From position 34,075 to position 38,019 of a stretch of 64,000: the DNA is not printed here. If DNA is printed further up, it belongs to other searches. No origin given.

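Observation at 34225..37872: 1215-aa lipoprotein with five tandem Cys-pair modules and no recognisable sorting domain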

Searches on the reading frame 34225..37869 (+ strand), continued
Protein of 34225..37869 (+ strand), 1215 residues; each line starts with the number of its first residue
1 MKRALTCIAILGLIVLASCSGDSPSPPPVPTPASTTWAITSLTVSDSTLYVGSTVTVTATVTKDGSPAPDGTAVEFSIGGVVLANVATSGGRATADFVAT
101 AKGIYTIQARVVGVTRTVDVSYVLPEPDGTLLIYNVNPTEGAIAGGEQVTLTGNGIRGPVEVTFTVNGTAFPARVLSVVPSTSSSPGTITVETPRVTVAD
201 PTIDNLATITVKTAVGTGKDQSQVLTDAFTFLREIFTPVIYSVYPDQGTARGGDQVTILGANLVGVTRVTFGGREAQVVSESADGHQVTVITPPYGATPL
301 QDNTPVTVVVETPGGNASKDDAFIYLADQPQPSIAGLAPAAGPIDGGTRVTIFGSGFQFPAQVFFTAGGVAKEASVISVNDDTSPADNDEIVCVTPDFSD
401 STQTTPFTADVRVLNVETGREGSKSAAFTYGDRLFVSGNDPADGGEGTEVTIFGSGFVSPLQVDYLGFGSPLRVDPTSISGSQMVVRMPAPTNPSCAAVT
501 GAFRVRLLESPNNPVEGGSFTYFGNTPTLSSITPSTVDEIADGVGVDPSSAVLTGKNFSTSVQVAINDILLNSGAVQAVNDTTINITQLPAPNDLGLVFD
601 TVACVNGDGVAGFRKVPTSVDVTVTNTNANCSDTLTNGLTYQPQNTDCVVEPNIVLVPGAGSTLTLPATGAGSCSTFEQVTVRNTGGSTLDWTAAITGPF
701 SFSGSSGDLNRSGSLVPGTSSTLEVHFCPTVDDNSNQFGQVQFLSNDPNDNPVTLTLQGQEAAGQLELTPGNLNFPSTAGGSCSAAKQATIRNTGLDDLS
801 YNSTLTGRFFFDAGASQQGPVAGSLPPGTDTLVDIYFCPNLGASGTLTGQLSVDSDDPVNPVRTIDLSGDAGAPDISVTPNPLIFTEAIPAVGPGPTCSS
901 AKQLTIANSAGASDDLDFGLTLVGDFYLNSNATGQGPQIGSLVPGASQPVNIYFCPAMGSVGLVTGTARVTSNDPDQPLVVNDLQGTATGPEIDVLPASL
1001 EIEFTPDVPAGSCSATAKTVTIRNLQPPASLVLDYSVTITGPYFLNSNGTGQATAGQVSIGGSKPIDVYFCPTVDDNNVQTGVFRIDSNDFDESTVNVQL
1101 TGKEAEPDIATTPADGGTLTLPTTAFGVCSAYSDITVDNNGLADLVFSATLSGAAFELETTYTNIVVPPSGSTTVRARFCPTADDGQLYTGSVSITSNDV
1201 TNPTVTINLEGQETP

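Call 15: find_encoding_contigs(protein=P0004, flank=10000, max_places=2)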
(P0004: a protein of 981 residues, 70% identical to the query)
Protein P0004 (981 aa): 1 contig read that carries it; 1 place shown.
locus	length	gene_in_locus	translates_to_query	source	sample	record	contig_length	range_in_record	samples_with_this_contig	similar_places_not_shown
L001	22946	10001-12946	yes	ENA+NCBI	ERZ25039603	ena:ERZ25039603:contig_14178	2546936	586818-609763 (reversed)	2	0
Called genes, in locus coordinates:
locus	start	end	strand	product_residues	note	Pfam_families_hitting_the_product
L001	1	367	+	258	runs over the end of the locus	PF07549:Sec_GG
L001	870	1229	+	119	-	-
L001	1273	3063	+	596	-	PF13328:HD_4, PF04607:RelA_SpoT, PF02824:TGS, PF19296:RelA_AH, PF28438:RelA_RIS, PF01842:ACT (weak), PF13291:ACT_4, PF22629:ACT_AHAS_ss (weak)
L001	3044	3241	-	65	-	PF00830:Ribosomal_L28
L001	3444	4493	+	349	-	PF11104:PilM_2, PF05134:T2SSL (faint), PF14450:FtsA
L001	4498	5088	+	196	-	PF05137:PilN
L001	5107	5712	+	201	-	PF04350:PilO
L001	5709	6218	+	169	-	PF04351:PilP (weak)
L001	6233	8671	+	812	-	PF11741:AMIN, PF21305:type_II_gspD_N0, PF07660:STN, PF03958:Secretin_N, PF00263:Secretin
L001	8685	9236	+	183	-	-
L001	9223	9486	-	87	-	-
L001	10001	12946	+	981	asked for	PF01833:TIG, PF15780:ASH (faint), PF22073:Cep192_D4 (faint), PF22544:HYDIN_VesB_CFA65-like_Ig (faint)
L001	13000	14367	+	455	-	PF13174:TPR_6 (faint), PF13431:TPR_17 (faint), PF13428:TPR_14 (weak), PF13432:TPR_16, PF14559:TPR_19 (weak), PF23914:TPR_CcmH_CycH (weak), PF07719:TPR_2 (weak), PF13432:TPR_16, +3 more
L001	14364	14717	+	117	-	PF03259:Robl_LC7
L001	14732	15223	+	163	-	PF00364:Biotin_lipoyl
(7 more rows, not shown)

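Call 16: find_encoding_contigs(protein=P0007, flank=10000, max_places=2)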
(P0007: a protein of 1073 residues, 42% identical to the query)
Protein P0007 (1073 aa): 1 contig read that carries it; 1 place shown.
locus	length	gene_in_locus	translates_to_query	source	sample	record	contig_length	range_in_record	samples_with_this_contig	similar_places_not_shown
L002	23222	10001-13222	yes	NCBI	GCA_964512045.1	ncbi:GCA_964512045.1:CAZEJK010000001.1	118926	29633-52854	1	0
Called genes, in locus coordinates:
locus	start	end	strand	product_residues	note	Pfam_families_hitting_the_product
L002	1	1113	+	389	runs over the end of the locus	PF07549:Sec_GG, PF02355:SecD_SecF_C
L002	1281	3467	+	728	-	PF13328:HD_4, PF01966:HD (weak), PF04607:RelA_SpoT, PF02824:TGS, PF19296:RelA_AH, PF28438:RelA_RIS, PF13291:ACT_4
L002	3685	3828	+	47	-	-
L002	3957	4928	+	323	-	PF11104:PilM_2, PF05134:T2SSL (weak), PF06723:MreB_Mbl (faint), PF14450:FtsA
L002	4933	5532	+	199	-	PF05137:PilN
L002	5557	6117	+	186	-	PF04350:PilO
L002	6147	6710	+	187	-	PF04351:PilP (weak)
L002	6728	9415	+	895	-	PF11741:AMIN, PF07660:STN, PF21305:type_II_gspD_N0 (weak), PF03958:Secretin_N, PF00263:Secretin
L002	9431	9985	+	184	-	-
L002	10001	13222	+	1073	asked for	PF01833:TIG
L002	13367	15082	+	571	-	PF00515:TPR_1 (faint), PF07719:TPR_2 (faint), PF13424:TPR_12 (faint), PF23914:TPR_CcmH_CycH, PF13428:TPR_14 (weak), PF13432:TPR_16, PF14559:TPR_19, PF13432:TPR_16 (weak), +4 more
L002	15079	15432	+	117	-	PF03259:Robl_LC7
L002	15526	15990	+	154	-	PF00364:Biotin_lipoyl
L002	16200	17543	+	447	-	PF00289:Biotin_carb_N, PF02786:CPSase_L_D2, PF07478:Dala_Dala_lig_C, PF02785:Biotin_carb_C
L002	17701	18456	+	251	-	PF00149:Metallophos, PF12850:Metallophos_2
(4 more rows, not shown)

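Call 17: find_encoding_contigs(protein=P0046, flank=10000, max_places=2)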
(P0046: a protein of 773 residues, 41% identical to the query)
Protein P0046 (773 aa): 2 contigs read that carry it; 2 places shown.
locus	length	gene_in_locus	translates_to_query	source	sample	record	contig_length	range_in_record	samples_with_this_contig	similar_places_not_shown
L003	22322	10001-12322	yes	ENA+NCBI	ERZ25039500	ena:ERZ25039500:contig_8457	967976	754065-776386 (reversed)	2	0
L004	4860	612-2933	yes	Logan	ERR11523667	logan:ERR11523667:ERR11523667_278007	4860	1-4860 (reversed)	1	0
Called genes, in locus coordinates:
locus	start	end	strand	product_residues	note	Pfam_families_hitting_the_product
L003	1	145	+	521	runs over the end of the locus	PF07549:Sec_GG (faint), PF21760:SecD_1st, PF22599:SecDF_P1_head, PF02355:SecD_SecF_C, PF03176:MMPL (weak)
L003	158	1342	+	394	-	PF07549:Sec_GG (faint), PF02355:SecD_SecF_C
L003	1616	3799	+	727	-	PF13328:HD_4, PF01966:HD, PF04607:RelA_SpoT, PF02824:TGS, PF19296:RelA_AH, PF28438:RelA_RIS, PF01842:ACT (weak), PF13291:ACT_4, +1 more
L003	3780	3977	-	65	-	PF00830:Ribosomal_L28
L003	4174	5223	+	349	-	PF11104:PilM_2, PF05134:T2SSL (weak), PF14450:FtsA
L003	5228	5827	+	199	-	PF05137:PilN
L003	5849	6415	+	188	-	PF04350:PilO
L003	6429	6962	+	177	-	PF04351:PilP (faint)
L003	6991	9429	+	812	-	PF11741:AMIN, PF21305:type_II_gspD_N0, PF07660:STN, PF03958:Secretin_N, PF00263:Secretin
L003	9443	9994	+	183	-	-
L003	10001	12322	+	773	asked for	PF16179:RHD_dimer (faint), PF01833:TIG, PF07610:DUF1573 (weak), PF15780:ASH, PF22073:Cep192_D4 (weak), PF22544:HYDIN_VesB_CFA65-like_Ig (weak)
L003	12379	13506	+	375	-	PF13424:TPR_12 (faint), PF23914:TPR_CcmH_CycH (faint), PF00515:TPR_1 (faint), PF13174:TPR_6 (faint), PF13432:TPR_16 (weak), PF14559:TPR_19 (weak), PF07719:TPR_2 (weak), PF13428:TPR_14 (weak), +3 more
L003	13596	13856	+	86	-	-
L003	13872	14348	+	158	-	PF00364:Biotin_lipoyl, PF25984:BSH_YknX (faint)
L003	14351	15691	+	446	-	PF00289:Biotin_carb_N, PF02786:CPSase_L_D2, PF02222:ATP-grasp (weak), PF07478:Dala_Dala_lig_C (weak), PF02785:Biotin_carb_C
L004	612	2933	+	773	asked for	PF16179:RHD_dimer (faint), PF01833:TIG, PF07610:DUF1573 (weak), PF15780:ASH, PF22073:Cep192_D4 (weak), PF22544:HYDIN_VesB_CFA65-like_Ig (weak)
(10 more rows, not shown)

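Call 18: find_encoding_contigs(protein=P0066, flank=10000, max_places=2)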
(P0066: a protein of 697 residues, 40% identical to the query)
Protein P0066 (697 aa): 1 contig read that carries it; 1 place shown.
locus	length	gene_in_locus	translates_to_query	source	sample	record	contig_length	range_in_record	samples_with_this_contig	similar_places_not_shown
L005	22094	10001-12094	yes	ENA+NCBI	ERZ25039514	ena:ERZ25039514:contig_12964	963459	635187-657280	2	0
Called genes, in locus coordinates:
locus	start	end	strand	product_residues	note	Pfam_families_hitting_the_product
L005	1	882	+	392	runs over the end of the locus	PF07549:Sec_GG, PF02355:SecD_SecF_C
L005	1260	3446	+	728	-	PF13328:HD_4, PF01966:HD, PF04607:RelA_SpoT, PF02824:TGS, PF19296:RelA_AH, PF28438:RelA_RIS, PF13291:ACT_4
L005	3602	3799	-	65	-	PF00830:Ribosomal_L28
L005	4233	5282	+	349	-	PF11104:PilM_2, PF05134:T2SSL (weak), PF14450:FtsA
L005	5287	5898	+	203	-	PF05137:PilN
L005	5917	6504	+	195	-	PF04350:PilO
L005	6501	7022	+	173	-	-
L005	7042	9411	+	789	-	PF11741:AMIN, PF21305:type_II_gspD_N0, PF07660:STN, PF03958:Secretin_N, PF00263:Secretin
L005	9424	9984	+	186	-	-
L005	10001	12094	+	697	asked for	PF16179:RHD_dimer (faint), PF01833:TIG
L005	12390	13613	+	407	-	PF00515:TPR_1 (faint), PF07719:TPR_2 (faint), PF13174:TPR_6 (faint), PF13176:TPR_7 (faint), PF23914:TPR_CcmH_CycH (weak), PF14559:TPR_19 (weak), PF13432:TPR_16 (weak), PF14559:TPR_19 (weak), +5 more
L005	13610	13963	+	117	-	PF03259:Robl_LC7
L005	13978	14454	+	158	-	PF00364:Biotin_lipoyl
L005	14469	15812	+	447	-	PF00289:Biotin_carb_N, PF02786:CPSase_L_D2, PF07478:Dala_Dala_lig_C (weak), PF02785:Biotin_carb_C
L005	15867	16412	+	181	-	PF13238:AAA_18 (weak), PF01202:SKI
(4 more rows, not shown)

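Call 19: find_encoding_contigs(protein=P0073, flank=10000, max_places=2)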
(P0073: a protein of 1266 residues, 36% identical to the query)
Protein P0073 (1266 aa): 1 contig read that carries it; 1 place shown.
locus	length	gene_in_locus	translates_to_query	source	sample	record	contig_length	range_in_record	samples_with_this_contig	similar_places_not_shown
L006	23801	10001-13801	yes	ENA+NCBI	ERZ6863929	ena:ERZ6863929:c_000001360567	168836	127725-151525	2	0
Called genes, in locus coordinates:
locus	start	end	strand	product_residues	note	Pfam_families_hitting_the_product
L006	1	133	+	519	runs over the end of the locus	PF21760:SecD_1st, PF22599:SecDF_P1_head, PF02355:SecD_SecF_C, PF03176:MMPL (weak)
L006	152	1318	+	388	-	PF07549:Sec_GG (weak), PF02355:SecD_SecF_C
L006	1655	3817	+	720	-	PF13328:HD_4, PF01966:HD (weak), PF04607:RelA_SpoT, PF02824:TGS, PF19296:RelA_AH, PF28438:RelA_RIS, PF13291:ACT_4, PF01842:ACT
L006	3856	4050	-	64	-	PF00830:Ribosomal_L28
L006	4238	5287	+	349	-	PF11104:PilM_2, PF05134:T2SSL (faint), PF14450:FtsA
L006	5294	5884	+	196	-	PF05137:PilN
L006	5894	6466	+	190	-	PF04350:PilO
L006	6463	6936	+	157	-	-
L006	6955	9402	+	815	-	PF11741:AMIN, PF21305:type_II_gspD_N0, PF07660:STN, PF03958:Secretin_N, PF00263:Secretin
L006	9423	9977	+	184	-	-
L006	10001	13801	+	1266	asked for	PF01833:TIG (weak), PF16179:RHD_dimer (faint), PF01833:TIG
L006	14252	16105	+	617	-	PF00515:TPR_1 (faint), PF07719:TPR_2 (faint), PF13174:TPR_6 (faint), PF13432:TPR_16, PF14559:TPR_19, PF23914:TPR_CcmH_CycH (weak), PF13428:TPR_14 (weak), PF13414:TPR_11 (weak), +3 more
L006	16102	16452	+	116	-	PF03259:Robl_LC7 (weak)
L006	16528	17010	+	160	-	PF13375:RnfC_N (weak), PF00364:Biotin_lipoyl, PF25984:BSH_YknX (faint)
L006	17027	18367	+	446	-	PF00289:Biotin_carb_N, PF02222:ATP-grasp (weak), PF02786:CPSase_L_D2, PF07478:Dala_Dala_lig_C, PF02785:Biotin_carb_C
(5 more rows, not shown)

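Call 26: search_solved_structures(query=window:34225-37869:+, max_evalue=0.1)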
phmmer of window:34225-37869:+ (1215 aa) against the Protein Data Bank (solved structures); distinct sequences matched with E-value up to 0.1: 7.
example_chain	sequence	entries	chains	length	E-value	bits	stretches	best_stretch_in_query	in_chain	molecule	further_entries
5l7n_A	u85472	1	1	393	4.5e-06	27.9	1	235-384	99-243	Plexin-A1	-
5l56_A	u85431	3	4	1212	0.0001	23.4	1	235-384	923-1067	Plexin-A1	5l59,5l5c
7mo7_E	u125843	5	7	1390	0.0036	18.4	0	230-369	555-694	Hepatocyte growth factor receptor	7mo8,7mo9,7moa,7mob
5lsp_A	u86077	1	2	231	0.0045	18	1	230-369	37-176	Hepatocyte growth factor receptor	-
3mqi_A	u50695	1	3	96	0.05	14.5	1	234-296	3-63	Transcription factor COE1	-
6gcu_A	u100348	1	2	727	0.052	14.5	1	230-369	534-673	Hepatocyte growth factor receptor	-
2uzx_B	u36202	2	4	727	0.052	14.5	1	230-369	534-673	HEPATOCYTE GROWTH FACTOR RECEPTOR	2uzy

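Call 33: find_encoding_contigs(protein=P0079, flank=10000, max_places=2)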
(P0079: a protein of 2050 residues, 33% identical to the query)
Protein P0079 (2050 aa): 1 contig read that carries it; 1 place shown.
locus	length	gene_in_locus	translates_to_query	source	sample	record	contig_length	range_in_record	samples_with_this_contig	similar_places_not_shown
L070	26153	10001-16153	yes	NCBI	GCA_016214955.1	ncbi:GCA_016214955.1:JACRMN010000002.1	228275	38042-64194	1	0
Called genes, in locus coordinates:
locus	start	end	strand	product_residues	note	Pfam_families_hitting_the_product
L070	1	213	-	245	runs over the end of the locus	PF03746:LamB_YcsF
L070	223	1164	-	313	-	PF02626:CT_A_B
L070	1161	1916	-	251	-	PF02682:CT_C_D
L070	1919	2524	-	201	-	PF13463:HTH_27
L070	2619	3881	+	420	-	PF13433:Peripla_BP_5, PF13458:Peripla_BP_6, PF01094:ANF_receptor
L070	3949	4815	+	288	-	PF02653:BPD_transp_2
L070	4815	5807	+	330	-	PF02653:BPD_transp_2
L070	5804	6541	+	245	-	PF00005:ABC_tran, PF12399:BCA_ABC_TP_C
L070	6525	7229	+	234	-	PF00005:ABC_tran, PF13304:AAA_21 (weak)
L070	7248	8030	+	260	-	PF07286:D-Glu_cyclase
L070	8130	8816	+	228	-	PF00196:GerE (weak)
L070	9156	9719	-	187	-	PF13384:HTH_23 (faint), PF04542:Sigma70_r2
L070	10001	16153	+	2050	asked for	PF01833:TIG, PF20144:TIG_SUH (faint), PF16179:RHD_dimer (faint), PF19079:CFSR (faint), PF01833:TIG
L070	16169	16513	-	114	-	PF03779:SPW (weak)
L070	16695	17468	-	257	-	PF13489:Methyltransf_23, PF13847:Methyltransf_31, PF08241:Methyltransf_11, PF08242:Methyltransf_12, PF13649:Methyltransf_25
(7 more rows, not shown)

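Call 34: find_encoding_contigs(protein=P0099, flank=10000, max_places=2)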
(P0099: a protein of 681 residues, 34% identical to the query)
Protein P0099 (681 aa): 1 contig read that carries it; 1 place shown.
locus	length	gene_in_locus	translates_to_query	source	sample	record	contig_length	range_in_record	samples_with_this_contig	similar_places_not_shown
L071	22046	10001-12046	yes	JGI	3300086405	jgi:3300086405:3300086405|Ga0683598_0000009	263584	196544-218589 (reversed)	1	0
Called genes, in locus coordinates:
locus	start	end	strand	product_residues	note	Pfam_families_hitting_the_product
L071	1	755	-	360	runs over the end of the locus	PF03412:Peptidase_C39 (weak), PF13529:Peptidase_C39_2, PF13429:TPR_15 (weak), PF13432:TPR_16 (weak), PF23914:TPR_CcmH_CycH (weak), PF13424:TPR_12 (weak), PF00515:TPR_1 (weak), PF13432:TPR_16, +8 more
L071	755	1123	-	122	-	PF20332:DUF6627 (weak)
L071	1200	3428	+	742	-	PF13328:HD_4, PF01966:HD, PF04607:RelA_SpoT, PF02824:TGS, PF19296:RelA_AH, PF28438:RelA_RIS, PF01842:ACT (weak), PF13291:ACT_4, +1 more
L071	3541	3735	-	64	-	PF00830:Ribosomal_L28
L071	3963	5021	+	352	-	PF11104:PilM_2, PF06723:MreB_Mbl (faint), PF14450:FtsA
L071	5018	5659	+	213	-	PF05137:PilN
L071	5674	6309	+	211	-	PF04350:PilO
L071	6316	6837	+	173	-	PF04351:PilP (weak)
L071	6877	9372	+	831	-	PF11741:AMIN, PF21305:type_II_gspD_N0, PF07660:STN, PF03958:Secretin_N, PF00263:Secretin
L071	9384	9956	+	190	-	-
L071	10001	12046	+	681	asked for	PF02369:Big_1 (weak), PF01833:TIG, PF15780:ASH (weak)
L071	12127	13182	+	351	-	PF23914:TPR_CcmH_CycH, PF13176:TPR_7 (faint), PF13432:TPR_16, PF00515:TPR_1 (weak), PF07719:TPR_2 (weak), PF13428:TPR_14 (weak), PF14559:TPR_19 (weak), PF13428:TPR_14 (weak), +3 more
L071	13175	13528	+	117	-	-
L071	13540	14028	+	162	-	PF00364:Biotin_lipoyl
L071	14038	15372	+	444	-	PF00289:Biotin_carb_N, PF02222:ATP-grasp, PF02786:CPSase_L_D2, PF07478:Dala_Dala_lig_C, PF02785:Biotin_carb_C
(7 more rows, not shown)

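Call 59: list_cluster_members(proteins=[window:34225-37869:+, window:33584-34204:+])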
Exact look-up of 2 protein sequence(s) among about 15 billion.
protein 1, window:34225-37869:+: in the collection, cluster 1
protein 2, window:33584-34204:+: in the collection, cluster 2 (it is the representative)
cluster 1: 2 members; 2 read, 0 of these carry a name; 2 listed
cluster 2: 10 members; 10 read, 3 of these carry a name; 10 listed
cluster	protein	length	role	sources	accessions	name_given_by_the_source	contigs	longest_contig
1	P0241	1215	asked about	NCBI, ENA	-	-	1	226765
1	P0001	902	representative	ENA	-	-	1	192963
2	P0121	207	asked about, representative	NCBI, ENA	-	-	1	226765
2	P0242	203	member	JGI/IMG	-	hypothetical protein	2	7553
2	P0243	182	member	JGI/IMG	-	hypothetical protein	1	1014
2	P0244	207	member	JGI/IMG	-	hypothetical protein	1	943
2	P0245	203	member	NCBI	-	-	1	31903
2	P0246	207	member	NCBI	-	-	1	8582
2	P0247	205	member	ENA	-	-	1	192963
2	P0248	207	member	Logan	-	-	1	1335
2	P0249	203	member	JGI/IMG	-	-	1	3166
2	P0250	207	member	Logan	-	-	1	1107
